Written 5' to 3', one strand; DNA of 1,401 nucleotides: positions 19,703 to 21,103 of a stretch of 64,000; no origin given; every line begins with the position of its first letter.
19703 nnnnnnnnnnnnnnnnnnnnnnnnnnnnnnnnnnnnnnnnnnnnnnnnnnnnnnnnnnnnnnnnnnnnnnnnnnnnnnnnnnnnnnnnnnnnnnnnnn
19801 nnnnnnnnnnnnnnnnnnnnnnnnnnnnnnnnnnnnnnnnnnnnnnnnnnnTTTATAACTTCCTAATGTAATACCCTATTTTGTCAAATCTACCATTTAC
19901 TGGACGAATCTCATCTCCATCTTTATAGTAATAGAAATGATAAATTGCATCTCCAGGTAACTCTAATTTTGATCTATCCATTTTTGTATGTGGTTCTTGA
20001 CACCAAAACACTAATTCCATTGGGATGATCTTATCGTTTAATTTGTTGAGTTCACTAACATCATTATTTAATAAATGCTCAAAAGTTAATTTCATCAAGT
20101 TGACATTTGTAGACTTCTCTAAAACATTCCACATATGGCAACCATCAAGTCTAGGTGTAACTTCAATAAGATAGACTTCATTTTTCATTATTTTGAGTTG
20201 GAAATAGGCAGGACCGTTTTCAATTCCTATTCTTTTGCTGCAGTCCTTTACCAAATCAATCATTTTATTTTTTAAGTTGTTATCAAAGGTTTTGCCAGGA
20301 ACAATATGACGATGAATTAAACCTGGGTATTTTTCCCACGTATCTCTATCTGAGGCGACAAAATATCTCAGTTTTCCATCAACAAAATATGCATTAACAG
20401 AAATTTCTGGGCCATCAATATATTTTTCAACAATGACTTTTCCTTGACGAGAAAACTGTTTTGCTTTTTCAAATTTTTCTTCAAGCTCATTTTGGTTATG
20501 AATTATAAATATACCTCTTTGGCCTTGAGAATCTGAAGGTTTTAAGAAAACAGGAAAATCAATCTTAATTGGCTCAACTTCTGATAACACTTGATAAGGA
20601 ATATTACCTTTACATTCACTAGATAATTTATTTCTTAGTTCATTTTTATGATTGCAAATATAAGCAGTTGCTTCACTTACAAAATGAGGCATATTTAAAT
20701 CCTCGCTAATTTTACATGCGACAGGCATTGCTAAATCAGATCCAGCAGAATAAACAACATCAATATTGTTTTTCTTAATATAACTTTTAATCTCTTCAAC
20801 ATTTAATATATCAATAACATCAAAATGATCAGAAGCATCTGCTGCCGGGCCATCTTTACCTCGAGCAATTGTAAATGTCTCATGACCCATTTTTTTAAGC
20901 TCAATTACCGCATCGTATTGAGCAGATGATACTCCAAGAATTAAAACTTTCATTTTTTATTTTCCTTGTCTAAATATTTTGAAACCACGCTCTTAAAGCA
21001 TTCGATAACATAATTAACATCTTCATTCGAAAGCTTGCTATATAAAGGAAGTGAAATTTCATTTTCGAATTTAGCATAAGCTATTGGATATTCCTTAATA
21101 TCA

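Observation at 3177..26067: About 23 kb Wzx/Wzy glycan locus carrying four ATP-grasp ligases, predicting a heavily amide/aminoacyl-decorated heteropolysaccharide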

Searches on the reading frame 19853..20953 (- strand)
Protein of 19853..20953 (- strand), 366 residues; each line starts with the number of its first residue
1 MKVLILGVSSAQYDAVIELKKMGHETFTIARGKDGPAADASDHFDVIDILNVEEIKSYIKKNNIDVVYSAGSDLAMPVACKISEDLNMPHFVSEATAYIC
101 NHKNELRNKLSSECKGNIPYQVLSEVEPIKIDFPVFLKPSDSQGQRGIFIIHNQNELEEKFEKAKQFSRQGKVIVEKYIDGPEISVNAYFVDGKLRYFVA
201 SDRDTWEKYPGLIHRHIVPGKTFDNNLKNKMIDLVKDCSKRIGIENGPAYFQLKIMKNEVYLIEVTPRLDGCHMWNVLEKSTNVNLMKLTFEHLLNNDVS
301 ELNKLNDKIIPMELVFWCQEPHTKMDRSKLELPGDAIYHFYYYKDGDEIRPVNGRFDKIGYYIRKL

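Call 4: search_protein_families(library=pfam, proteins=[window:19853-20953:-], max_evalue=0.001)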
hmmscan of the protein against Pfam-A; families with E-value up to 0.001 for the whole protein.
window:19853-20953:- (366 aa): 6 families
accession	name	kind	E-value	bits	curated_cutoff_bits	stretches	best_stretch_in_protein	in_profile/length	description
PF13535.11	ATP-grasp_4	-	2.7e-16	60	27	1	131-271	1-155/160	ATP-grasp domain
PF02786.22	CPSase_L_D2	-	2e-10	41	19.8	1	130-289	36-198/211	Carbamoyl-phosphate synthase L chain, ATP binding domain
PF02655.19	ATP-grasp_3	-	3.7e-09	37.3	23.2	1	100-271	1-159/160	ATP-grasp domain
PF07478.18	Dala_Dala_lig_C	-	3.9e-08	33.5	24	1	130-187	34-89/204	D-ala D-ala ligase C-terminus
PF15632.11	ATPgrasp_Ter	-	1.2e-06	28.8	29.1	1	172-305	4-119/131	ATP-grasp in the biosynthetic pathway with Ter operon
PF02222.28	ATP-grasp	-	0.00046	20.3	27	1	130-273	28-167/179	ATP-grasp domain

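Call 8: search_protein_families(library=ncbifam, proteins=[window:19853-20953:-], max_evalue=0.001)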
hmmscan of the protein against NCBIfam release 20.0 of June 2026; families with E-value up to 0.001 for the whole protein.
window:19853-20953:- (366 aa): 47 families (the best 25 are shown)
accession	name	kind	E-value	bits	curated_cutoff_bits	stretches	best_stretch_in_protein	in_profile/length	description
NF002563.0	PRK02186.1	subfamily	1.1e-19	70.2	625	1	51-292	57-300/890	argininosuccinate lyase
NF006766.0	PRK09288.1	equivalog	9.6e-15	54.2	339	1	2-180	14-199/396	formate-dependent phosphoribosylglycinamide formyltransferase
NF005543.0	PRK07206.1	subfamily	4.4e-14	52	302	1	17-305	19-329/416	hypothetical protein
TIGR01369.1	CPSaseII_lrg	equivalog_domain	6e-14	50.6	1027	1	130-307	702-877/1052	carbamoyl-phosphate synthase (glutamine-hydrolyzing) large subunit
NF003671.0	PRK05294.1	equivalog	2.2e-13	48.8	599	1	130-312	699-879/1058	carbamoyl-phosphate synthase large subunit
TIGR01142.1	purT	equivalog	3.1e-12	46.1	502.15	1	2-180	1-186/380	phosphoribosylglycinamide formyltransferase 2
TIGR03909.1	pyrrolys_PylC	equivalog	2e-10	40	248.3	1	14-194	13-182/374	3-methylornithine--L-lysine ligase PylC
NF053643.1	Ddl_archaea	equivalog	2.3e-10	40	500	1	81-287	84-288/367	putative pseudomurein biosynthesis ATP-grasp protein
NF053745.1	AAntcapLigBacD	equivalog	4.4e-10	38.5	850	1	131-302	170-361/471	alanine--anticapsin ligase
NF009402.0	PRK12767.1-1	equivalog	5.6e-10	38.5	218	1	52-272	62-279/329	carbamoyl phosphate synthase-like protein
NF041595.1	dap_A_syn_DdaF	equivalog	2.2e-09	36.6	840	1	37-279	52-302/424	dapdiamide A synthase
NF009554.0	PRK12999.1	equivalog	1e-08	33.5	965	1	130-288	154-314/1147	pyruvate carboxylase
TIGR01205.1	D_ala_D_alaTIGR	subfamily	1.3e-08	34.2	245.65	1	130-266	144-284/318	D-alanine--D-alanine ligase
NF002527.0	PRK01966.1-3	equivalog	1.5e-08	34.2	310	1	120-202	136-224/332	D-alanine--D-alanine ligase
NF004085.0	PRK05586.1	equivalog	1.7e-08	33.8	723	1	130-289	150-311/448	acetyl-CoA carboxylase biotin carboxylase subunit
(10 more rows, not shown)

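Call 19: search_solved_structures(query=window:19853-20953:-, max_evalue=0.01)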
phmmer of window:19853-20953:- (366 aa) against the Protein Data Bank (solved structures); distinct sequences matched with E-value up to 0.01: 62 (the best 60 are shown).
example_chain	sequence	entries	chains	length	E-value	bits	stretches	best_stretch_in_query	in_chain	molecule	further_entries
4dim_A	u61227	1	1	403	3.1e-18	69.2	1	2-291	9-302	Phosphoribosylglycinamide synthetase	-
3vot_A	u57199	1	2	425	7.1e-16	61.5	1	74-296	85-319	L-amino acid ligase, BL00235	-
1ce8_A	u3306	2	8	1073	3e-09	39.6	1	107-308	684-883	PROTEIN (CARBAMOYL-PHOSPHATE SYNTHASE) | carbamoyl phosphate synthetase large chain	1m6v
1bxr_A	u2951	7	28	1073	3.1e-09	39.6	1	107-308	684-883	CARBAMOYL-PHOSPHATE SYNTHASE | CARBAMOYL PHOSPHATE SYNTHETASE: LARGE SUBUNIT | CARBAMOYL PHOSPHATE SYNTHETASE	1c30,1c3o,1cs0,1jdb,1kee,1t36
1a9x_A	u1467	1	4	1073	3.9e-08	36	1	107-308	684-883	CARBAMOYL PHOSPHATE SYNTHETASE (LARGE CHAIN)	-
2dzd_A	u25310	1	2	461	1.3e-06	31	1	132-285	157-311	pyruvate carboxylase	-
5dot_A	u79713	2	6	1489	1.4e-06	30.8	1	130-315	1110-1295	Carbamoyl-phosphate synthase [ammonia], mitochondrial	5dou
6uel_A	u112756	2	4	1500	1.5e-06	30.8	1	130-315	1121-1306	Carbamoyl-phosphate synthase [ammonia], mitochondrial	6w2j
4wd3_A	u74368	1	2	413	1.9e-06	30.4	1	97-290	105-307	L-amino acid ligase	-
7wta_A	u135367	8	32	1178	4.6e-06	29.2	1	132-289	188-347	Pyruvate carboxylase, mitochondrial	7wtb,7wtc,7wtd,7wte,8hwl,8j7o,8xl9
8gk8_C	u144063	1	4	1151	5.9e-06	28.8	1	130-289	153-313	Pyruvate carboxylase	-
3ho8_A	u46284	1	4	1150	5.9e-06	28.8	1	130-289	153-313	Pyruvate carboxylase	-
3hb9_A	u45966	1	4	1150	5.9e-06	28.8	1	130-289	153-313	Pyruvate carboxylase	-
3hbl_A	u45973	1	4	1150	5.9e-06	28.8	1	130-289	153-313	Pyruvate carboxylase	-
4hnv_A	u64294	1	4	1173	6e-06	28.8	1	130-289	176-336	Pyruvate carboxylase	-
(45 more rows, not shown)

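Call 47: find_homologous_proteins(query=window:19853-20953:-, max_evalue=0.001)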
Query window:19853-20953:- (366 aa): 1221 proteins with E <= 0.001 among 3600 candidates; the best 120 are listed.
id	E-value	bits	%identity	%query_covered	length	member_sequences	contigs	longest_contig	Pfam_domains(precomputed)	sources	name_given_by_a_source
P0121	2.2e-223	759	89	100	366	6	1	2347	PF13535.12,PF15632.12,PF02786.23,PF02655.20,PF07478.19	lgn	-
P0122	9.4e-213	724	84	100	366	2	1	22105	PF13535.12,PF15632.12,PF02786.23,PF02655.20,PF07478.19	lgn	-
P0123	3.9e-193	660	75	100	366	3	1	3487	PF13535.12,PF15632.12,PF02786.23,PF02655.20,PF07478.19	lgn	-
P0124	4.1e-175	600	70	100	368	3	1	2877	PF13535.12,PF15632.12,PF02786.23,PF02655.20,PF07478.19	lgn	-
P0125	1.7e-174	598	69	100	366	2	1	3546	PF13535.12,PF15632.12,PF02786.23,PF02655.20,PF07478.19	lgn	-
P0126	3.6e-173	594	68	100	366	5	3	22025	PF13535.12,PF15632.12,PF02786.23,PF02655.20,PF07478.19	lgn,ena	-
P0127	8.5e-172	589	67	100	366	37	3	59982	PF13535.12,PF15632.12,PF02786.23,PF02655.20,PF07478.19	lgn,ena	-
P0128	1.7e-171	588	67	100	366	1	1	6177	PF13535.12,PF02786.23,PF02655.20,PF07478.19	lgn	-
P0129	8.5e-171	586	68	100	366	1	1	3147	PF13535.12,PF15632.12,PF02786.23,PF02655.20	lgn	-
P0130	9.0e-171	586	67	100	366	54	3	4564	PF13535.12,PF15632.12,PF02786.23,PF02655.20,PF07478.19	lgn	-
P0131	9.3e-171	586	67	100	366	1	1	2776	PF13535.12,PF15632.12,PF02786.23,PF02655.20,PF07478.19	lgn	-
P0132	1.4e-170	585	67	100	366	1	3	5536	PF13535.12,PF02786.23,PF02655.20,PF07478.19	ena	-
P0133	1.5e-170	585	67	100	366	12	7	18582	PF13535.12,PF02786.23,PF02655.20,PF07478.19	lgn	-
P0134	1.9e-170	585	67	100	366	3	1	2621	PF13535.12,PF15632.12,PF02786.23,PF02655.20,PF07478.19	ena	-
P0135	2.5e-170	584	67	100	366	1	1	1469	PF13535.12,PF15632.12,PF02786.23,PF02655.20,PF07478.19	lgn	-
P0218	1.9e-146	506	60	100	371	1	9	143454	PF13535.12,PF15632.12,PF02786.23,PF02655.20,PF07478.19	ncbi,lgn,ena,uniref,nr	ncbi:ATP-grasp domain-containing protein [Mediterraneibacter gnavus]|uniref:ATP-grasp domain-contain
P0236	4.4e-139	482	57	100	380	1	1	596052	PF13535.12,PF15632.12,PF02786.23,PF02655.20,PF07478.19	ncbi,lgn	ncbi:TPA: acetyl-CoA carboxylase biotin carboxylase subunit family protein [Bacillus luti]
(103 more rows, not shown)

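Call 48: find_encoding_contigs(protein=P0236, flank=10000, max_places=2)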
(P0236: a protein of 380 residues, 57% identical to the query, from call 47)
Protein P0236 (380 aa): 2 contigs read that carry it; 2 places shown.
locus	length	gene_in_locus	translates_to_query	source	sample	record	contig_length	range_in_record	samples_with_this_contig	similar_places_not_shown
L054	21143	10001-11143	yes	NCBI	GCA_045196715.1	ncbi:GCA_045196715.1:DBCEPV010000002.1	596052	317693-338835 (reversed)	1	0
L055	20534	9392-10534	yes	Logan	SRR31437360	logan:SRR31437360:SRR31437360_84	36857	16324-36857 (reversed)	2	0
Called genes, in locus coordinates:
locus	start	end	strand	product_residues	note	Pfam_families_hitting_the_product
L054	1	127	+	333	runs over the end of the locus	PF06277:EutA (faint), PF06723:MreB_Mbl, PF00022:Actin (weak), PF00012:HSP70, PF11104:PilM_2 (faint), PF14450:FtsA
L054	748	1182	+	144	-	PF22817:ApeP-like, PF07977:FabA, PF22818:ApeI-like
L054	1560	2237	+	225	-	PF10609:ParA, PF13614:AAA_31, PF00142:Fer4_NifH (weak), PF00448:SRP54 (faint), PF01656:CbiA (weak)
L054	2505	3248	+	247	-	PF02706:Wzz, PF13807:GNVR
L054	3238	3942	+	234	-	PF01656:CbiA, PF06564:CBP_BcsQ (faint), PF10609:ParA, PF13614:AAA_31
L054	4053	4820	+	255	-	PF19567:CpsB_CapC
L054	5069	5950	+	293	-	PF00483:NTP_transferase, PF12804:NTP_transf_3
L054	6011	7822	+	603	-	PF13727:CoA_binding_3, PF00106:adh_short (weak), PF01073:3Beta_HSD, PF01370:Epimerase, PF02719:Polysacc_synt_2, PF04321:RmlD_sub_bind, PF08659:KR (weak), PF16363:GDP_Man_Dehyd, +2 more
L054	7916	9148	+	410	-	PF00155:Aminotran_1_2, PF01041:DegT_DnrJ_EryC1, PF01053:Cys_Met_Meta_PP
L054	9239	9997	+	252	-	PF25084:LbH_EIF2B (faint), PF25087:GMPPB_C (faint), PF00132:Hexapep, PF14602:Hexapep_2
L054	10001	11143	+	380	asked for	PF02655:ATP-grasp_3, PF02786:CPSase_L_D2, PF07478:Dala_Dala_lig_C (faint), PF13535:ATP-grasp_4, PF15632:ATPgrasp_Ter (faint)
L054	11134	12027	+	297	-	PF01073:3Beta_HSD, PF01370:Epimerase, PF02719:Polysacc_synt_2 (faint), PF04321:RmlD_sub_bind, PF07993:NAD_binding_4 (faint), PF13460:NAD_binding_10, PF16363:GDP_Man_Dehyd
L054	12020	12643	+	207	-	PF02397:Bac_transf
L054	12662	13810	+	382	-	PF13477:Glyco_trans_4_2, PF13579:Glyco_trans_4_4, PF13439:Glyco_transf_4, PF00534:Glycos_transf_1, PF13692:Glyco_trans_1_4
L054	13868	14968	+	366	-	PF13439:Glyco_transf_4, PF00534:Glycos_transf_1, PF13692:Glyco_trans_1_4, PF20706:GT4-conflict (weak)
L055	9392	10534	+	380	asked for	PF02655:ATP-grasp_3, PF02786:CPSase_L_D2, PF07478:Dala_Dala_lig_C (faint), PF13535:ATP-grasp_4, PF15632:ATPgrasp_Ter (faint)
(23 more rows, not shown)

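Call 49: find_encoding_contigs(protein=P0218, flank=10000, max_places=2)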
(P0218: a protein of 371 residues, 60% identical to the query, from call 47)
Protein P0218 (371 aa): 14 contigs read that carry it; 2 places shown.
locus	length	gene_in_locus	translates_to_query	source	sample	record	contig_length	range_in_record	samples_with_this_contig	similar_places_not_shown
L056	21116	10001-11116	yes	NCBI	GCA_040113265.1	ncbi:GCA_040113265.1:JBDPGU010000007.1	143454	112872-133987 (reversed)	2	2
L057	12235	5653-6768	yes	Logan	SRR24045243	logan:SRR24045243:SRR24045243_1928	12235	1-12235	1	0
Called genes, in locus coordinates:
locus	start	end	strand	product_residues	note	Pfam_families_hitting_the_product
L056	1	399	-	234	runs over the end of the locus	-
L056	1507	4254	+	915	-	-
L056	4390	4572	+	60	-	-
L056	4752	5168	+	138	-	-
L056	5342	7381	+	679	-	PF13727:CoA_binding_3, PF02629:CoA_binding (faint), PF01073:3Beta_HSD (weak), PF01370:Epimerase, PF02719:Polysacc_synt_2, PF04321:RmlD_sub_bind (weak), PF16363:GDP_Man_Dehyd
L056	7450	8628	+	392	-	PF00155:Aminotran_1_2, PF01041:DegT_DnrJ_EryC1, PF01053:Cys_Met_Meta_PP (weak)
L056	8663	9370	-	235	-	PF01609:DDE_Tnp_1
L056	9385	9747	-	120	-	PF13546:DDE_5 (weak)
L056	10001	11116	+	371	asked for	PF02655:ATP-grasp_3, PF02786:CPSase_L_D2, PF07478:Dala_Dala_lig_C, PF13535:ATP-grasp_4, PF15632:ATPgrasp_Ter (weak)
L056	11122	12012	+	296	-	PF01073:3Beta_HSD, PF01370:Epimerase, PF02719:Polysacc_synt_2, PF04321:RmlD_sub_bind, PF07993:NAD_binding_4 (faint), PF13460:NAD_binding_10, PF16363:GDP_Man_Dehyd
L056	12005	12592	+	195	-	PF02397:Bac_transf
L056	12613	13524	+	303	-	PF00535:Glycos_transf_2, PF10111:Glyco_tranf_2_2, PF13641:Glyco_tranf_2_3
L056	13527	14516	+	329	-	-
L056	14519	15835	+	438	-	PF14296:O-ag_pol_Wzy (faint)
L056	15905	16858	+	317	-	PF14305:ATPgrasp_TupA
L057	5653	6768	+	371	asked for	PF02655:ATP-grasp_3, PF02786:CPSase_L_D2, PF07478:Dala_Dala_lig_C, PF13535:ATP-grasp_4, PF15632:ATPgrasp_Ter (weak)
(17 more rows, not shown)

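Call 50: list_cluster_members(proteins=[P0236, P0218])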
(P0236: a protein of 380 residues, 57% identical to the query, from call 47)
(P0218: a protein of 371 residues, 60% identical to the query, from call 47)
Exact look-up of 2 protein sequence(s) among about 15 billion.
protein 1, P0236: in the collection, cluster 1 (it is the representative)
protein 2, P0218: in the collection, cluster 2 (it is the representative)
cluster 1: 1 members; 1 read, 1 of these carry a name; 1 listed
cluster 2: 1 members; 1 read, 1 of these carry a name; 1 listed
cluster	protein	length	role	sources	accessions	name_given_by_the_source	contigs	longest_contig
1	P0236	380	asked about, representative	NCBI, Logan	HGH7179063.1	TPA: acetyl-CoA carboxylase biotin carboxylase subunit family protein [Bacillus luti]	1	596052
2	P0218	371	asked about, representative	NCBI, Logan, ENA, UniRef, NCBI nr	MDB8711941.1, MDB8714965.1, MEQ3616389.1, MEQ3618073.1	ATP-grasp domain-containing protein [Mediterraneibacter gnavus] | ATP-grasp domain-containing protein n=1 Tax=Mediterraneibacter gnavus TaxID=33038 ...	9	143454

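Call 74: find_encoding_contigs(protein=P0122, flank=10000, max_places=2)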
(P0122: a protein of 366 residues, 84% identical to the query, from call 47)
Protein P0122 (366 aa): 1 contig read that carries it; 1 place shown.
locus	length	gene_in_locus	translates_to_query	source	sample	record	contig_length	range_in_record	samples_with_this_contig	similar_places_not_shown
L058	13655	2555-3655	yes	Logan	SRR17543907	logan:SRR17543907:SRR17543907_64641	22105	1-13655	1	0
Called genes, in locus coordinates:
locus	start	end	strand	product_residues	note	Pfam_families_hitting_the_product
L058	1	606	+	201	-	?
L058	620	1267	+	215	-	PF02585:PIG-L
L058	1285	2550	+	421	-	PF00155:Aminotran_1_2 (weak), PF01041:DegT_DnrJ_EryC1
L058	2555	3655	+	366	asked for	PF02655:ATP-grasp_3, PF07478:Dala_Dala_lig_C (weak), PF02786:CPSase_L_D2, PF13535:ATP-grasp_4, PF15632:ATPgrasp_Ter (weak)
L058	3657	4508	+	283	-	PF01073:3Beta_HSD, PF01370:Epimerase, PF02719:Polysacc_synt_2 (faint), PF04321:RmlD_sub_bind, PF13460:NAD_binding_10, PF16363:GDP_Man_Dehyd, PF07993:NAD_binding_4 (weak)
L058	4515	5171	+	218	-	PF02397:Bac_transf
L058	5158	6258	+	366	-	PF14397:ATPgrasp_ST, PF14398:ATPgrasp_YheCD (faint)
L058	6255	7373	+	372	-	PF14397:ATPgrasp_ST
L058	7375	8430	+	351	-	PF00535:Glycos_transf_2, PF10111:Glyco_tranf_2_2, PF13641:Glyco_tranf_2_3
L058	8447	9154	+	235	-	PF08942:DUF1919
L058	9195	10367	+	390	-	PF13477:Glyco_trans_4_2, PF13439:Glyco_transf_4 (weak), PF20706:GT4-conflict, PF00534:Glycos_transf_1, PF13692:Glyco_trans_1_4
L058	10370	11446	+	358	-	PF13439:Glyco_transf_4, PF13477:Glyco_trans_4_2 (weak), PF13579:Glyco_trans_4_4 (weak), PF00534:Glycos_transf_1, PF13692:Glyco_trans_1_4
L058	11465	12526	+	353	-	PF13439:Glyco_transf_4, PF03033:Glyco_transf_28 (weak), PF13579:Glyco_trans_4_4, PF20706:GT4-conflict (weak), PF00534:Glycos_transf_1, PF13692:Glyco_trans_1_4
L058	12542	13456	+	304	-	PF14305:ATPgrasp_TupA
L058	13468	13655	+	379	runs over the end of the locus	PF00534:Glycos_transf_1, PF13692:Glyco_trans_1_4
